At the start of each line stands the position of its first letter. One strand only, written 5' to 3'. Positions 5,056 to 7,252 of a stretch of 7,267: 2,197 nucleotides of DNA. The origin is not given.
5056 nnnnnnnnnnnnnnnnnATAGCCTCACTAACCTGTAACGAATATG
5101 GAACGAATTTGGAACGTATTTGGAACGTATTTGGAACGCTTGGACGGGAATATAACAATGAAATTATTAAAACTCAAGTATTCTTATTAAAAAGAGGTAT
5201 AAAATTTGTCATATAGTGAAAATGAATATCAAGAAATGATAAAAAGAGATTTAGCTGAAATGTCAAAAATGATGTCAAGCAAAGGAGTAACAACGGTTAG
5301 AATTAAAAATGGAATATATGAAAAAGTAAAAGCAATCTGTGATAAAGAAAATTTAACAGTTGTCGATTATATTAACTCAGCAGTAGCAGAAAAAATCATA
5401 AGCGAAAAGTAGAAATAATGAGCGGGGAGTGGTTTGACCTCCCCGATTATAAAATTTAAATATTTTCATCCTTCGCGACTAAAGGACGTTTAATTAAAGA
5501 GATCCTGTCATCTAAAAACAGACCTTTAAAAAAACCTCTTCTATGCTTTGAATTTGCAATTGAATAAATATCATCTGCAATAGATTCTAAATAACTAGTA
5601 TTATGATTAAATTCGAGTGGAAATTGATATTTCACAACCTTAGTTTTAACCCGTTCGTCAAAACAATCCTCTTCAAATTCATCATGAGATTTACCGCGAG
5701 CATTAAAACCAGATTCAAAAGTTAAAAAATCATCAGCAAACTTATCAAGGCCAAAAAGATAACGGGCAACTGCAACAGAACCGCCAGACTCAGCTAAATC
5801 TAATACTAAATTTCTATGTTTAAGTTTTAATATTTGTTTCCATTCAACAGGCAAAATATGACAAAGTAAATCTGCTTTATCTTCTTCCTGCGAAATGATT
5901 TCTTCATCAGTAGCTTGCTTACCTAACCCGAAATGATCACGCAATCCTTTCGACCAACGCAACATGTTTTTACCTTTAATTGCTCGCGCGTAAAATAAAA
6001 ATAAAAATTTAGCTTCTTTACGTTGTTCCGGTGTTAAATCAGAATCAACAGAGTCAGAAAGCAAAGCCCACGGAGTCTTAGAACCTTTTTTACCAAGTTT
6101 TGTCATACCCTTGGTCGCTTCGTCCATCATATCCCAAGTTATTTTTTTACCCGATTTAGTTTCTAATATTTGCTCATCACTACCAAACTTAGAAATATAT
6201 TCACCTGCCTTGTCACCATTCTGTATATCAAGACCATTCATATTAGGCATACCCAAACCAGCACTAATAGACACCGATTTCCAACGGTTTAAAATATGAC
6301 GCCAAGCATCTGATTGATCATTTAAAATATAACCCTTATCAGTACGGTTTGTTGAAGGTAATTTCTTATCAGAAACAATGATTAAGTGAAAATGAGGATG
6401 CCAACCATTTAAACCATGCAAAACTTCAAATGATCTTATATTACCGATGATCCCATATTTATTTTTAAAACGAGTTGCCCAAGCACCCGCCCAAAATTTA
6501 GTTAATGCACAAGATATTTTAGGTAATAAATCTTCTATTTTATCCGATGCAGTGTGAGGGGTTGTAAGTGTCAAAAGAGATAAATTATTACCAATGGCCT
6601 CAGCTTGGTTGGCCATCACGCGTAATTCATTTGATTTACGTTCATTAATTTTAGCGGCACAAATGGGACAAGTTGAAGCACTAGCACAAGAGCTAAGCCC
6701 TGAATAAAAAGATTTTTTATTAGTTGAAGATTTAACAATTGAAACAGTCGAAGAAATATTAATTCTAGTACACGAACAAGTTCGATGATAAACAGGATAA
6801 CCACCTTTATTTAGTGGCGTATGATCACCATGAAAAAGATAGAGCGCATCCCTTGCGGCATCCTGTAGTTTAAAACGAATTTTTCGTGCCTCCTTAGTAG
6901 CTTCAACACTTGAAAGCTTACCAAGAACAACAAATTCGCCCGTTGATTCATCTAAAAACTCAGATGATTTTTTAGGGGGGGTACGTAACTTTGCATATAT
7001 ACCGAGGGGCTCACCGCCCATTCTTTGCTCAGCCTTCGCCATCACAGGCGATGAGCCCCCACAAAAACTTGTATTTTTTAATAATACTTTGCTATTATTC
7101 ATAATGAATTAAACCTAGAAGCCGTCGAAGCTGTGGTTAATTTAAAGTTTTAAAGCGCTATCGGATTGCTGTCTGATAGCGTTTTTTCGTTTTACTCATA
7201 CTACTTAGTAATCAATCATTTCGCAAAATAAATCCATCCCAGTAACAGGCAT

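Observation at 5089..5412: Antisense RHH regulator wedged between rep and the structural operon, next to 11-bp iterons in the operon leader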

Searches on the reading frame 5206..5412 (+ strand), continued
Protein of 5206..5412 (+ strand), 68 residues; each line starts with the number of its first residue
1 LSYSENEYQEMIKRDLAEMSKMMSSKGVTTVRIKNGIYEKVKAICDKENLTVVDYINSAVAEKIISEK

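Call 56: predict_structure(alignment_id=A4)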
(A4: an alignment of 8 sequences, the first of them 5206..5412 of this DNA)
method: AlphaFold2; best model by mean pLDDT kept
length: 68 residues; sequences in the alignment: 8
mean_pLDDT: 74.2   pTM: 0.46
mean pLDDT of the five models: 74.2, 74.2, 73.0, 70.9, 70.0
residues with pLDDT >= 90: 0; 70-90: 50; 50-70: 15; < 50: 3
segments of 3 or more residues with pLDDT < 50: 1-3
pLDDT, mean of each block of 10 residues (from residue 1): 58 71 68 80 86 83 74
secondary structure, 60 per line:
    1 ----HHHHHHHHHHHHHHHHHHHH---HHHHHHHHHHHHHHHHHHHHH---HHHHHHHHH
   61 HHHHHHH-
elements in order: H5-24 H28-48 H52-67

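Call 60: fold_search(model_id=the predicted structure, library=pdb)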
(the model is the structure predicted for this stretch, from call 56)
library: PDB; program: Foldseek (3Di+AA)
matches with E <= 10: 13; with E <= 0.001: 0
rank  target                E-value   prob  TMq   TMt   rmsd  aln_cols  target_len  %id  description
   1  4hte                  4.5e+00  0.10  0.38  0.10  11.3        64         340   16  Crystal Structure of the C-terminal domain of Nicking Enzyme from Staphylococcus aureus (released 2013-01-30)
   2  1b28_MODEL_1_A        5.5e+00  0.30  0.42  0.53   1.6        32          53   22  ARC REPRESSOR MYL MUTANT FROM SALMONELLA BACTERIOPHAGE P22 (released 1999-11-03)
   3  1mkm_B                5.5e+00  0.07  0.27  0.08   7.9        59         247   17  CRYSTAL STRUCTURE OF THE THERMOTOGA MARITIMA ICLR (released 2002-09-11)
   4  28oj                  7.4e+00  0.08  0.34  0.28   4.4        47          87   15  X-ray crystal structure of wild-type YdbL from Escherichia coli (released 2026-04-08)
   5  8xls_1                8.5e+00  0.11  0.41  0.17   4.8        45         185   18  PSI-FCPI of the diatom Thalassiosira pseudonana CCMP1335 (released 2024-10-30)
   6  1myk_B                9.2e+00  0.25  0.46  0.68   0.8        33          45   18  CRYSTAL STRUCTURE, FOLDING, AND OPERATOR BINDING OF THE HYPERSTABLE ARC REPRESSOR MUTANT PL8 (released 1995-01-26)
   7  3tl8_G                9.2e+00  0.15  0.34  0.08   3.7        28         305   11  The AvrPtoB-BAK1 complex reveals two structurally similar kinaseinteracting domains in a single type III effector (released 2012-01-11)
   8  1u9p                  9.2e+00  0.08  0.37  0.27   5.9        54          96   13  Permuted single-chain Arc (released 2005-02-15)
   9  7af5_G                9.2e+00  0.08  0.35  0.19   4.6        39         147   10  Bacterial 30S ribosomal subunit assembly complex state I (head domain) (released 2021-07-07)
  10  9dzm_E                9.2e+00  0.04  0.28  0.31  10.0        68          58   16  Dimeric human OCT2 (POU2F2) POU domain bound to palindromic MORE DNA (released 2024-10-23)
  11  7nyw_I                9.8e+00  0.16  0.41  0.22   1.4        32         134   12  Cryo-EM structure of the MukBEF-MatP-DNA head module (released 2021-07-07)
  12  2ba3_MODEL_1_A        9.8e+00  0.14  0.32  0.42   0.9        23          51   30  NMR Structure of NikA N-terminal Fragment (released 2006-10-03)
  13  4nkn_F                9.8e+00  0.03  0.31  0.22  11.0        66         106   12  The Crystal Structure of the N-terminal domain of COMMD9 (released 2014-11-26)

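Call 61: fold_search(model_id=the predicted structure, library=pdb)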
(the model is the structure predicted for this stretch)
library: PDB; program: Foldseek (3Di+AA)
matches with E <= 10: 56; with E <= 0.001: 0
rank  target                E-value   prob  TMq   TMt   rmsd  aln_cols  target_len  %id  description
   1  2kel_MODEL_1_A        2.0e+00  0.51  0.47  0.65   4.9        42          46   24  Structure of the transcription regulator SvtR from the hyperthermophilic archaeal virus SIRV1 (released 2009-06-16)
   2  1baz_B                2.2e+00  0.21  0.36  0.51   5.0        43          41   12  ARC REPRESSOR MUTANT PHE10VAL (released 1998-06-17)
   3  1bdv_B                2.5e+00  0.54  0.52  0.65   6.0        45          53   20  ARC FV10 COCRYSTAL (released 1999-01-06)
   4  2k9i_MODEL_1_A        2.5e+00  0.54  0.52  0.63   6.1        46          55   20  NMR structure of plasmid copy control protein ORF56 from sulfolobus islandicus (released 2009-10-20)
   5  2jxg_A                3.4e+00  0.23  0.41  0.55   4.9        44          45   16  Solution Structure of the DNA Binding domain of Proline Utilization A (PutA) (released 2008-02-19)
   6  7q3o_G                4.6e+00  0.16  0.42  0.46   7.6        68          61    9  Structure of CDX1 bound to hydroxymethylated DNA (released 2022-11-16)
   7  4y9u_B                4.9e+00  0.06  0.29  0.05   9.5        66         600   11  rat CYPOR mutant - G143del (released 2016-03-02)
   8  5x3t_A                5.5e+00  0.30  0.44  0.43   3.1        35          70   17  VapBC from Mycobacterium tuberculosis (released 2017-06-07)
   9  4dqk_B                5.5e+00  0.08  0.32  0.08   8.6        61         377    8  Crystal structure of the FAD binding domain of cytochrome P450 BM3 (released 2012-03-07)
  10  3ojx                  5.9e+00  0.06  0.31  0.05   9.0        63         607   10  Disulfide crosslinked cytochrome P450 reductase inactive (released 2011-02-23)
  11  7l18_BBB              5.9e+00  0.05  0.29  0.05   9.7        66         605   11  Crystal structure of a tandem deletion mutant of rat NADPH-cytochrome P450 reductase (released 2021-01-13)
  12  1u9p                  6.3e+00  0.15  0.46  0.34   7.7        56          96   18  Permuted single-chain Arc (released 2005-02-15)
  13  7q3o_C                6.3e+00  0.13  0.41  0.43   7.6        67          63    7  Structure of CDX1 bound to hydroxymethylated DNA (released 2022-11-16)
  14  6dxx_A                6.3e+00  0.07  0.35  0.26   8.7        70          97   11  Human N-acylethanolamine-hydrolyzing acid amidase (NAAA) in complex with non-covalent benzothiazole-piperazine inhibit (released 2018-09-26)
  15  6sbw                  6.7e+00  0.16  0.43  0.58   5.6        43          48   12  CdbA Form One (released 2020-04-22)
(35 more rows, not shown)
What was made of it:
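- On Ribbon-helix-helix (Arc/MetJ/CopG) superfamily: The Foldseek top hits are RHH proteins (SvtR, Arc, ORF56, PutA, ParG, NikA), but all have E of 2 or more (calls 60, 61).
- Weak hits to Arc, SvtR, ORF56, ParG and NikA dominate the non-significant Foldseek lists (calls 60, 61).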

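Call 74: find_related_loci(query=A6, collection=metagenome_contigs, flank=3000)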
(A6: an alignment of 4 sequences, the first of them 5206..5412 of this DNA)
Query A6 (68 aa) in metagenome_contigs; peptide patterns used: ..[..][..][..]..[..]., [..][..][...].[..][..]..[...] (x = any residue, [..] = any of these).
577 stretches matched a pattern; 3 encode a relative of the query (tblastn E <= 1e-3); 3 distinct loci.
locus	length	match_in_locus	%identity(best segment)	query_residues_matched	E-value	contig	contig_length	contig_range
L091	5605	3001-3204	99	1-68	1e-41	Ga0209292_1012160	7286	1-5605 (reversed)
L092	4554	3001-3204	66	1-68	4e-28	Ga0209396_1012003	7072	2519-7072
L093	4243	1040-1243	66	1-68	4e-28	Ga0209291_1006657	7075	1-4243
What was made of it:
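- Tried and rejected: The second returned only the phages already in hand plus the near-identical variant L091 (call 74).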

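Call 80: search_dna_similar(query=window:5206-5412:+, collection=plasmids, mode=protein, max_evalue=1)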
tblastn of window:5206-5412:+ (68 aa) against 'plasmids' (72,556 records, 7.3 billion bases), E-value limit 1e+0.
Records with a match: 2; places in all: 2; records where one place covers at least 80% of the query: 0.
Best place of each record, by identity: <60% 2.
By first word of the organism name: Lactobacillus 2.
By predicted mobility (MOB-suite, as given by PLSDB): non-mobilizable 2.
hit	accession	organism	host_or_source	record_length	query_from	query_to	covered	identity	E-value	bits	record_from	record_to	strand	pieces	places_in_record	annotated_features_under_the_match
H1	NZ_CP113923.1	Lactobacillus sp. ESL0731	Scaptotrigona polysticta,Rain forest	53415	28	64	54%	37.8%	2e-1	35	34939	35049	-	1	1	type II toxin-antitoxin system RelB family antitoxin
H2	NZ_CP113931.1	Lactobacillus sp. ESL0700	Scaptotrigona polysticta,Rain forest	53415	28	64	54%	37.8%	2e-1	35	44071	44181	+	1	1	type II toxin-antitoxin system RelB family antitoxin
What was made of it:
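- Tried and rejected: Only a marginal RelB-antitoxin hit at E 0.2 (call 80).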

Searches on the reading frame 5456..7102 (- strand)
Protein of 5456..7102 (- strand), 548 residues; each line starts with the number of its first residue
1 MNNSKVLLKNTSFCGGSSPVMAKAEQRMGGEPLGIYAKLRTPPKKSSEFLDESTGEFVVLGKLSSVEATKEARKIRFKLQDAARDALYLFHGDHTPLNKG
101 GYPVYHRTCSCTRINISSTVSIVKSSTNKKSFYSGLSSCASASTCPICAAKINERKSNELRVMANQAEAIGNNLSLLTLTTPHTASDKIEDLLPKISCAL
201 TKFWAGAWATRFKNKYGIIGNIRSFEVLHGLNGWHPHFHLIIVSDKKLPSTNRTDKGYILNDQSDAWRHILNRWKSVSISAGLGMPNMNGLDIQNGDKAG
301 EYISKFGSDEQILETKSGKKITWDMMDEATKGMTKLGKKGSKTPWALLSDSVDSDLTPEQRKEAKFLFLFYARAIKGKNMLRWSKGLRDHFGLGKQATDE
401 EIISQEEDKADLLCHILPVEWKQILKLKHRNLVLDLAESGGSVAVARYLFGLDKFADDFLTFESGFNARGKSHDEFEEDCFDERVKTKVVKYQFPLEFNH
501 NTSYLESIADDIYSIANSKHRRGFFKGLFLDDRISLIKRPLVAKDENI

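Call 5: search_protein_families(library=pfam, proteins=[window:5456-7102:-], max_evalue=1)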
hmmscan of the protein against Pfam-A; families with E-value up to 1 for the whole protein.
window:5456-7102:- (548 aa): 3 families
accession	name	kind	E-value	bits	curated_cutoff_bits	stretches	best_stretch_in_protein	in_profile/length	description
PF01446.23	Rep_1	-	3.7e-08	33.6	33.2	1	143-247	13-118/253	Replication protein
PF23343.2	REP_ORF2-G2P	-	0.097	13.4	27.8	1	177-279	4-86/99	Replication-associated protein ORF2/G2P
PF15276.11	PP1_bind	-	0.19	12.4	27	1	95-117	24-46/62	Protein phosphatase 1 binding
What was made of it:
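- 5456..7102 (-): Rolling-circle replication initiator gene (Rep_1-type HUH protein), upstream of the module. Pfam Rep_1 at E 3.7e-8, just above its cut-off (call 5).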

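Call 9: find_related_loci(query=window:5456-7102:-, collection=viral_contigs, flank=6000)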
Query window:5456-7102:- (548 aa) in viral_contigs; peptide patterns used: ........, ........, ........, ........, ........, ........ (x = any residue, [..] = any of these).
38 stretches matched a pattern; 31 encode a relative of the query (tblastn E <= 1e-3); 31 distinct loci.
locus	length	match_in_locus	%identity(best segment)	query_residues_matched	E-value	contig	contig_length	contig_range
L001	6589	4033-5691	84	1-548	0e+0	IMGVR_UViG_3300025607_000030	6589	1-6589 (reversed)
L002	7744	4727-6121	55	18-460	9e-162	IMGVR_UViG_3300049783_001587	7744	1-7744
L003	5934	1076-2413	55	22-466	4e-158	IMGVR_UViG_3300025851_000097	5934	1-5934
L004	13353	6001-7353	54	16-463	2e-155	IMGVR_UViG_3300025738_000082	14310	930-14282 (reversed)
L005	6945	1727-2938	54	22-449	2e-135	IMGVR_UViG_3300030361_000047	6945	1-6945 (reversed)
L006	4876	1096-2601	44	1-485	2e-133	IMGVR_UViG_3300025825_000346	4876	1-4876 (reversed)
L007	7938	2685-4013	49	33-470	3e-131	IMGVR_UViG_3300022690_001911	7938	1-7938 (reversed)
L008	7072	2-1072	53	108-477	2e-123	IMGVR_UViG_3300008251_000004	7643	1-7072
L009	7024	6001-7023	51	1-322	2e-104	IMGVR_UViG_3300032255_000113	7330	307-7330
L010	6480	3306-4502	33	19-452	3e-57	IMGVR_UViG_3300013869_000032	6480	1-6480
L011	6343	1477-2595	33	48-452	4e-57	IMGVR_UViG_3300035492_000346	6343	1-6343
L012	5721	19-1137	33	48-452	3e-57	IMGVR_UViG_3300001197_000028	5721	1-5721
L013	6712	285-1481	33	19-452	1e-56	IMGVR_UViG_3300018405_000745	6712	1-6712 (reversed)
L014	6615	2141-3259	34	48-452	2e-56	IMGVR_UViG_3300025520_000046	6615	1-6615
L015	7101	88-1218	31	29-467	3e-50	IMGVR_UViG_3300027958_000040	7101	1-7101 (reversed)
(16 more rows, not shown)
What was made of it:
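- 5456..7102 (-): 31 relatives in IMG/VR inovirus contigs (call 9).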

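Call 19: find_related_loci(query=window:5456-7102:-, collection=genome_contigs, flank=7000)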
Query window:5456-7102:- (548 aa) in genome_contigs; peptide patterns used: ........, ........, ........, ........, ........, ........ (x = any residue, [..] = any of these).
85 stretches matched a pattern; 44 encode a relative of the query (tblastn E <= 1e-3); 44 distinct loci.
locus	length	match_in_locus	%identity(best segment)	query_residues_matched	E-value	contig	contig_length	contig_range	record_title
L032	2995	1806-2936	35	55-472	4e-60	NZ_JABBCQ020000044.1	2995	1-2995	Comamonas suwonensis strain EJ-4 scaffold44_size2995, whole genome shotgun sequence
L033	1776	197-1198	37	76-450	3e-57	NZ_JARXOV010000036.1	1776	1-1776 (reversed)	Comamonas jiangduensis strain YW1 36, whole genome shotgun sequence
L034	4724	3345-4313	34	107-449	5e-54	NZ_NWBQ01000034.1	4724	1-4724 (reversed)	Macromonas bipunctata strain DSM 12705 DSM12705_1_(paired)_trimmed_(paired)_contig_34, whole genome shotgun sequence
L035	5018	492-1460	32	107-449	9e-51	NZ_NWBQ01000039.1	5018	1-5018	Macromonas bipunctata strain DSM 12705 DSM12705_1_(paired)_trimmed_(paired)_contig_39, whole genome shotgun sequence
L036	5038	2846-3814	32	107-449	9e-51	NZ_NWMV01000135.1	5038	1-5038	Macromonas nakdongensis strain BK-30 BK30_1_(paired)_trimmed_(paired)_contig_135, whole genome shotgun sequence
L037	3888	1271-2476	30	10-440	6e-49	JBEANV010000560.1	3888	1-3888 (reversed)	MAG: Pseudomonadota bacterium isolate marshallgulch_2019_sw_WHONDRS-S19S_0035_B_bin.7 scaffold_1495289, whole genome sho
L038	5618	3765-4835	32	72-449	1e-48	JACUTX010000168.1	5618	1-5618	MAG: Desulfuromonadales bacterium isolate Kmv16 NODE_6738_length_5618_cov_4.691354, whole genome shotgun sequence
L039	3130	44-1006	33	107-454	4e-48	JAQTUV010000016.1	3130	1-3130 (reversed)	MAG: Sideroxydans sp. isolate STB_72 NODE_124494_length_3130_cov_18.930070_Sandtown_B, whole genome shotgun sequence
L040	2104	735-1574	35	119-425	1e-46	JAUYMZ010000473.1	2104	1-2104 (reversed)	MAG: Bacteroidota bacterium isolate C3_concoct.bin.81 C3_k141_126408, whole genome shotgun sequence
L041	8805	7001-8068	31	68-449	4e-45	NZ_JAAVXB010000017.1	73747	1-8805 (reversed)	Solimonas marina strain C16B3 NODE_17_length_73747_cov_181.53, whole genome shotgun sequence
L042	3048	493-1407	30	107-438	2e-40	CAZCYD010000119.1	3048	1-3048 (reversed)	MAG TPA_asm: uncultured Pseudobdellovibrionaceae bacterium isolate binchicken_co350_57 genome assembly, contig: NODE_328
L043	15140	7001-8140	29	72-449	2e-38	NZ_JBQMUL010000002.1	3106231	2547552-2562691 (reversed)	MAG: Methylophilus sp. isolate Hpa-523 contig_523, whole genome shotgun sequence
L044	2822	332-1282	32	107-438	1e-38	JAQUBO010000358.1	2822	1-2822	MAG: Bacteroidales bacterium isolate STCSWMC_109 NODE_158889_length_2822_cov_3.467161_ST_CSWMC, whole genome shotgun seq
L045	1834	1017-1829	31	58-381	2e-38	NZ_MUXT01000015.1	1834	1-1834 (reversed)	Moraxella canis strain CCUG 8415A 8415T_ctg_0000015, whole genome shotgun sequence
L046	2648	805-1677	31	107-415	7e-38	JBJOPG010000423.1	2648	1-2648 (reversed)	MAG: Cyanobacteriota bacterium isolate watershed3_2019_sw_WHONDRS-S19S_0084_F_bin.1 scaffold_3008, whole genome shotgun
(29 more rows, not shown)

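Call 47: search_protein_families(library=phrogs, proteins=[window:5456-7102:-], max_evalue=0.1)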
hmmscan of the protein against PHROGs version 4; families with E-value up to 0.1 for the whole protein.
window:5456-7102:- (548 aa): 2 families
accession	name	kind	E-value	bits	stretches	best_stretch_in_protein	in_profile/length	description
phrog_11698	-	unknown function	9.1e-59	200.5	1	65-441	18-363/394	-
phrog_15404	-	unknown function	0.009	17.4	1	119-174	4-59/89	-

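Call 81: search_dna_similar(query=window:5456-7102:-, collection=phages, mode=protein, max_evalue=0.00001, max_rows=15)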
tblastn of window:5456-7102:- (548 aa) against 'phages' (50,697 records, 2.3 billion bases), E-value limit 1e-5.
Records with a match: 15; places in all: 15; records where one place covers at least 80% of the query: 0.
Best place of each record, by identity: <60% 15.
By first word of the organism name: Bifilivirus 10; Propionibacterium 3; Pseudomonas 1; Phage 1.
By host as written in the record: - 12; Propionibacterium freudenreichii 2; Pseudomonas carnis; Pseudomonas lactis 1.
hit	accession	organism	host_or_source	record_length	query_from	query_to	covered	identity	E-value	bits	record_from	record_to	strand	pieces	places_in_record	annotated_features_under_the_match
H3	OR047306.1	Pseudomonas phage PMBT54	Pseudomonas carnis; Pseudomonas lactis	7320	18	452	79%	26.7%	7e-33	139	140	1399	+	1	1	DNA replication protein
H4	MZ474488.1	Phage blackswan219-6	cloacal swab from black swan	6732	133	452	58%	33.0%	3e-43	171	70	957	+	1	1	replication protein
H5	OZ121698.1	Bifilivirus B5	-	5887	133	439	56%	26.0%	2e-9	67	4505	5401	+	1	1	record has no annotation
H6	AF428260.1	Propionibacterium phage B5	-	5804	133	439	56%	24.7%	2e-10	70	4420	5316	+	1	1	Orf9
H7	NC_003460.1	Propionibacterium phage B5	Propionibacterium freudenreichii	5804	133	439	56%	24.7%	2e-10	70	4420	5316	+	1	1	Putative replication protein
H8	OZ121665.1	Bifilivirus B5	-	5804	133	439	56%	24.7%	2e-10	70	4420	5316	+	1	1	record has no annotation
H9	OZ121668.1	Bifilivirus B5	-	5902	133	439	56%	24.7%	2e-11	73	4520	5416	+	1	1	record has no annotation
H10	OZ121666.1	Bifilivirus B5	-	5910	133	439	56%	24.7%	3e-11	72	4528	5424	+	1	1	record has no annotation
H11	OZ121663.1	Bifilivirus B5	-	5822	133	439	56%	23.8%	1e-10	70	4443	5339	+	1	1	record has no annotation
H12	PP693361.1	Propionibacterium phage Philemon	Propionibacterium freudenreichii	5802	133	439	56%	23.7%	3e-8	63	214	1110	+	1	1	replication protein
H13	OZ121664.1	Bifilivirus B5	-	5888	133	439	56%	22.8%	4e-8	62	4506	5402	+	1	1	record has no annotation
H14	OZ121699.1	Bifilivirus B5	-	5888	133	439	56%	22.8%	4e-8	62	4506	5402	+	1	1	record has no annotation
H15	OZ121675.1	Bifilivirus B5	-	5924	133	439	56%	22.8%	4e-8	62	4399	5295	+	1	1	record has no annotation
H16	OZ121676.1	Bifilivirus B5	-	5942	133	243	20%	32.2%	1e-7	61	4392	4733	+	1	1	record has no annotation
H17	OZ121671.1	Bifilivirus B5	-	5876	133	243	20%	27.2%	7e-8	61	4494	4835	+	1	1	record has no annotation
